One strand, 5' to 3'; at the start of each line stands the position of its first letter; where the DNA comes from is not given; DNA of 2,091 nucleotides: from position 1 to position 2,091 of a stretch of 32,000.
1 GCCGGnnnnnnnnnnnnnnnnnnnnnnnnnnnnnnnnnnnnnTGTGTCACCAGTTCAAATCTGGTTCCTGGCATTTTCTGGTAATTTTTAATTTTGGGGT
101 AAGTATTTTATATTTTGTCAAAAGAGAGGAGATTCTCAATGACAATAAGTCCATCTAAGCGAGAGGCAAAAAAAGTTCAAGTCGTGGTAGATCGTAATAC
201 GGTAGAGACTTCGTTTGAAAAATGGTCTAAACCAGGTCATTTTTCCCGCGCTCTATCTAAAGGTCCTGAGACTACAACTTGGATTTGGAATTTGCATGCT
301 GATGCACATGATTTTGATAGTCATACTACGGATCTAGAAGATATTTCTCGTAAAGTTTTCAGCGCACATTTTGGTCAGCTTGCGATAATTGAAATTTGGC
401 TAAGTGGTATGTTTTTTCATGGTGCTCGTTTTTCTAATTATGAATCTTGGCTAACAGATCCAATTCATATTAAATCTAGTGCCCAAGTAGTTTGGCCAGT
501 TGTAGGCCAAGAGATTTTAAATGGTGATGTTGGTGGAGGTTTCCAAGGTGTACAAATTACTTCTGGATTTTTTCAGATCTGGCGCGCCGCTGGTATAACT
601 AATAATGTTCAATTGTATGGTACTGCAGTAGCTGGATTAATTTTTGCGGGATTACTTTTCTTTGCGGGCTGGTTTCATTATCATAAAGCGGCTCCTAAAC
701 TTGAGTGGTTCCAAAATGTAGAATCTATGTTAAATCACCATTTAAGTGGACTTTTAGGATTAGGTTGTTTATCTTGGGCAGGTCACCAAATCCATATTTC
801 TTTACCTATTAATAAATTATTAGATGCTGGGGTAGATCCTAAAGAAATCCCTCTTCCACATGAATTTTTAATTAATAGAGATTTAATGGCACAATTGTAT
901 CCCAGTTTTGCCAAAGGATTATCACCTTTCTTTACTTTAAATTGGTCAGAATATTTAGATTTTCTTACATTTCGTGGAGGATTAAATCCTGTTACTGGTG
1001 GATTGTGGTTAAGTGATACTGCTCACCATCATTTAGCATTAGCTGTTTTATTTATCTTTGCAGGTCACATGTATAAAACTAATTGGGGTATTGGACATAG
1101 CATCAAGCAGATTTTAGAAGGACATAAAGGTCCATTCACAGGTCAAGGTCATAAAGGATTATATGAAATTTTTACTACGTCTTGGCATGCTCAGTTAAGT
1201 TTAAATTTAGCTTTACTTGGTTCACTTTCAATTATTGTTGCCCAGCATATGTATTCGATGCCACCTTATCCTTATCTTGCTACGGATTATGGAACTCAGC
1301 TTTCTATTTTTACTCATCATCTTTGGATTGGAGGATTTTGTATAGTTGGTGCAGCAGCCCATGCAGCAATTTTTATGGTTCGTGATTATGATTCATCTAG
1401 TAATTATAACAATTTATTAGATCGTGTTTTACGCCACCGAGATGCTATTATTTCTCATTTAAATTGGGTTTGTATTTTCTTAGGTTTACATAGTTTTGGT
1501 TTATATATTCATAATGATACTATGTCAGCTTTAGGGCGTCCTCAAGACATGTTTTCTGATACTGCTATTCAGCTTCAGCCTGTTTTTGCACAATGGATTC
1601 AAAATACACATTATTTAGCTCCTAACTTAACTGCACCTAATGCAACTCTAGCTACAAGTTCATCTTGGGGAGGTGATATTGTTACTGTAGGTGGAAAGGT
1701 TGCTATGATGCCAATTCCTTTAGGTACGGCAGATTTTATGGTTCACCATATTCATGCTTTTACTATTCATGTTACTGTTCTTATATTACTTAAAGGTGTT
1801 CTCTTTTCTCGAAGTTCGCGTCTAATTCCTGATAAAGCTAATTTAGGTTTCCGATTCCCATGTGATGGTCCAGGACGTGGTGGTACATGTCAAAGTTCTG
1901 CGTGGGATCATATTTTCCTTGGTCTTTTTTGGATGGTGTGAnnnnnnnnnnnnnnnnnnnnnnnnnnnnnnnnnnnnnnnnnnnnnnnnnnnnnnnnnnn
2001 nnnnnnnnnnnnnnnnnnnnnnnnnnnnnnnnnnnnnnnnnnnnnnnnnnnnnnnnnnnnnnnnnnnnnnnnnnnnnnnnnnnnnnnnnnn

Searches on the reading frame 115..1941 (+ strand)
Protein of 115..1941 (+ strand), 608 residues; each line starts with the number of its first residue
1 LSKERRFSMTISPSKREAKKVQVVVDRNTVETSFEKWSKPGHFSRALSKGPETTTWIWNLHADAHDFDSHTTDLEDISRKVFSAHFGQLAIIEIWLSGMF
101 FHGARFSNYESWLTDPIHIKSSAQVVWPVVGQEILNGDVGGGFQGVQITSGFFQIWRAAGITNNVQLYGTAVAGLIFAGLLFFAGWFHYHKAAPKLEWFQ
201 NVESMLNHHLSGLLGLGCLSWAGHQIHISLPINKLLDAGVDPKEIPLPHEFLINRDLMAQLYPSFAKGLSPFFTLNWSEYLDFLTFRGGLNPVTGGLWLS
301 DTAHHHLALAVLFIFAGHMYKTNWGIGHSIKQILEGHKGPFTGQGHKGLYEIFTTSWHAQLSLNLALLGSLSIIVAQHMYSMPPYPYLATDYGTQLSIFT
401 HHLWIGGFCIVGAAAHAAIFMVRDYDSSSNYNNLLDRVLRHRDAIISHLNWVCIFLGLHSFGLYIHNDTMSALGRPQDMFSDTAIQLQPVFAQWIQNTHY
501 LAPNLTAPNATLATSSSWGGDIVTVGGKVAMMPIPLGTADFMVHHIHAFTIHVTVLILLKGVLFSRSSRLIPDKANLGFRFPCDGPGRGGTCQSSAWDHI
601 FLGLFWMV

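Call 61: search_protein_families(library=pfam, proteins=[window:115-1941:+], max_evalue=0.01)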
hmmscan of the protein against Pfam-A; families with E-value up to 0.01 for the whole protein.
window:115-1941:+ (608 aa): 1 family
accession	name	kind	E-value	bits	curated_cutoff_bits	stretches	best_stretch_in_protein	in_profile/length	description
PF00223.24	PsaA_PsaB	-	5.6e-268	891.4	23.3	1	43-607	1-567/711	Photosystem I psaA/psaB protein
